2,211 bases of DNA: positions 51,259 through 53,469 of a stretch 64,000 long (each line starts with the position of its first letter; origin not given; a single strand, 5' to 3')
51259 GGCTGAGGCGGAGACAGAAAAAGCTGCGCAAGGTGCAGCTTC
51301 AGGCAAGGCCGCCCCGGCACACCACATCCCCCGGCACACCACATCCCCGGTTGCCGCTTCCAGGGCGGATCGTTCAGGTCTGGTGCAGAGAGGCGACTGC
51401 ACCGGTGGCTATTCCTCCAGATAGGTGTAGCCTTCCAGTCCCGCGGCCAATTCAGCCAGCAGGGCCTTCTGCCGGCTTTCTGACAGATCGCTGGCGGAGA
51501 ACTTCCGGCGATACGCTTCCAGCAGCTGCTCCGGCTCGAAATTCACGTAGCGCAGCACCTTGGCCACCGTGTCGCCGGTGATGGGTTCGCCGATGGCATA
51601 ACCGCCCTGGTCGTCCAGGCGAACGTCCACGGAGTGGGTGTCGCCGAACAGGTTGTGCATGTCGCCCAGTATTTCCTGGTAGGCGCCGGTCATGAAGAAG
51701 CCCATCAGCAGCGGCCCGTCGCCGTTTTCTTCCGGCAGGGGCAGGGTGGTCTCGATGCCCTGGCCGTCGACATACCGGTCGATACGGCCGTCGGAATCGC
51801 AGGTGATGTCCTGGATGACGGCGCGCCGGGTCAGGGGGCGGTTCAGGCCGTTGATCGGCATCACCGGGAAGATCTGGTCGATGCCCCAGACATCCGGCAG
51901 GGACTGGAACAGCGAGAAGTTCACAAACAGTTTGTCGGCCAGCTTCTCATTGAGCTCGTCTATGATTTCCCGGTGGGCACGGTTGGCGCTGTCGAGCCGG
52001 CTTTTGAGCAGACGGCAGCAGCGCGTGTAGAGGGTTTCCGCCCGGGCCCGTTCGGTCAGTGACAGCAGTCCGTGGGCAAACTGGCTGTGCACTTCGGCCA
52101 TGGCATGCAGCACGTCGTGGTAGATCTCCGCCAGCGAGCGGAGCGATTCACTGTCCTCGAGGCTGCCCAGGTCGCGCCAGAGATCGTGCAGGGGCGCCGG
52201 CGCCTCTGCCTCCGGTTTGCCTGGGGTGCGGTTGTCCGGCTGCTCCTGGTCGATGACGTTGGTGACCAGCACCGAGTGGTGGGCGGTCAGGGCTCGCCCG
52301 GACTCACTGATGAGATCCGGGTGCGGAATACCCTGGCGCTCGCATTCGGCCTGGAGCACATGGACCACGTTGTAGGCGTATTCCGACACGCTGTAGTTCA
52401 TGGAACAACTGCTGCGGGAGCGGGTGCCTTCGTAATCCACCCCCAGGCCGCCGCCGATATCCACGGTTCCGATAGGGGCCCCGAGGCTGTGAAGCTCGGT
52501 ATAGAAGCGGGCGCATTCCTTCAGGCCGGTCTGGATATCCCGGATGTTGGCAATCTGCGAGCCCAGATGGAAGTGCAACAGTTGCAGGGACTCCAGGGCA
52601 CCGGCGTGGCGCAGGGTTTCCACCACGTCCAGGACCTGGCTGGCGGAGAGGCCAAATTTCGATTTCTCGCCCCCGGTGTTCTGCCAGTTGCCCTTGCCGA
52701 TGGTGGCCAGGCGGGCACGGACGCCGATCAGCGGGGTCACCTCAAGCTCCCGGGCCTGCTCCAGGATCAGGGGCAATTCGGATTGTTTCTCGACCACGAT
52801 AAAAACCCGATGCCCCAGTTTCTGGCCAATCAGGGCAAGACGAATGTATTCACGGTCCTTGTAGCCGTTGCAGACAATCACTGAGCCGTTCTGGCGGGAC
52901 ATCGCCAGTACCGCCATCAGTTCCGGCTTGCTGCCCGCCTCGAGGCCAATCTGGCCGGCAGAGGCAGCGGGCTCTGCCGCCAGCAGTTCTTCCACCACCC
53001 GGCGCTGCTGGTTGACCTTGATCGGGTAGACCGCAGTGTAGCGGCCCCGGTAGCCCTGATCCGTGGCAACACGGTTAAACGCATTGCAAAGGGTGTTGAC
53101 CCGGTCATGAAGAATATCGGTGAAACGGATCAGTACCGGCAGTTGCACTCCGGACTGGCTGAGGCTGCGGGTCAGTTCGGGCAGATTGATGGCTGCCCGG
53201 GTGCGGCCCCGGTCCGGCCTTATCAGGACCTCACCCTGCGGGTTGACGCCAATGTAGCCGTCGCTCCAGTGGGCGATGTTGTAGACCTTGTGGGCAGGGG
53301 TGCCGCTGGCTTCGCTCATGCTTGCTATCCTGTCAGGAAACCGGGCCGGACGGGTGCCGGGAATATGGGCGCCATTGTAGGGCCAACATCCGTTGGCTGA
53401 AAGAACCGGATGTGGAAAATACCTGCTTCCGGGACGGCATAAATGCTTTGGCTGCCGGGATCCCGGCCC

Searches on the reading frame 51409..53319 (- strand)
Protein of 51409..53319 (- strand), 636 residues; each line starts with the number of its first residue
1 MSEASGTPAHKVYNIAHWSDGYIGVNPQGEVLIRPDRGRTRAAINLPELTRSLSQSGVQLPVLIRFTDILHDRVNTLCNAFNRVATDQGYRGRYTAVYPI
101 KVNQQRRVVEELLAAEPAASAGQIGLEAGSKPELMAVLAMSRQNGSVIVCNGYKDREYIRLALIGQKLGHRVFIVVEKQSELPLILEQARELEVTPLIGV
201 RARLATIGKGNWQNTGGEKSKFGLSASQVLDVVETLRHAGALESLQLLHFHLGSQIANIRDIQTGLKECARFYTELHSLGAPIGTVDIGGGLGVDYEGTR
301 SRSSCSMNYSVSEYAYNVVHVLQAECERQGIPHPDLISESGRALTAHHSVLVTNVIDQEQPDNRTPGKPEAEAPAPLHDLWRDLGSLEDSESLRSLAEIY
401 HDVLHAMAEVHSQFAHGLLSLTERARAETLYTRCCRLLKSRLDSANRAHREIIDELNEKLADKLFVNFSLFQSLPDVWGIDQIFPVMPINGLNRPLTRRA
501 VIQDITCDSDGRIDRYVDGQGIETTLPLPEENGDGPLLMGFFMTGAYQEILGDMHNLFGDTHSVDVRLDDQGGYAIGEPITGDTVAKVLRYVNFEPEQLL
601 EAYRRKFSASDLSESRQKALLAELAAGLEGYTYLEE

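Call 86: search_protein_families(library=pfam, max_evalue=0.00001, proteins=[window:51409-53319:-])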
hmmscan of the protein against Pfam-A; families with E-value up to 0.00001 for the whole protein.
window:51409-53319:- (636 aa): 3 families
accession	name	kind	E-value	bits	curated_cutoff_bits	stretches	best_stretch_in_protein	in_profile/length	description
PF02784.22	Orn_Arg_deC_N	-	3.4e-43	148.2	23.4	1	89-346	16-247/247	Pyridoxal-dependent decarboxylase, pyridoxal binding domain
PF17810.6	Arg_decarb_HB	-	1e-26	93.5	23.3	1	371-457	2-84/84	Arginine decarboxylase helical bundle domain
PF17944.6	Arg_decarbox_C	-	1.1e-17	64.7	23.3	1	585-634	1-51/51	Arginine decarboxylase C-terminal helical extension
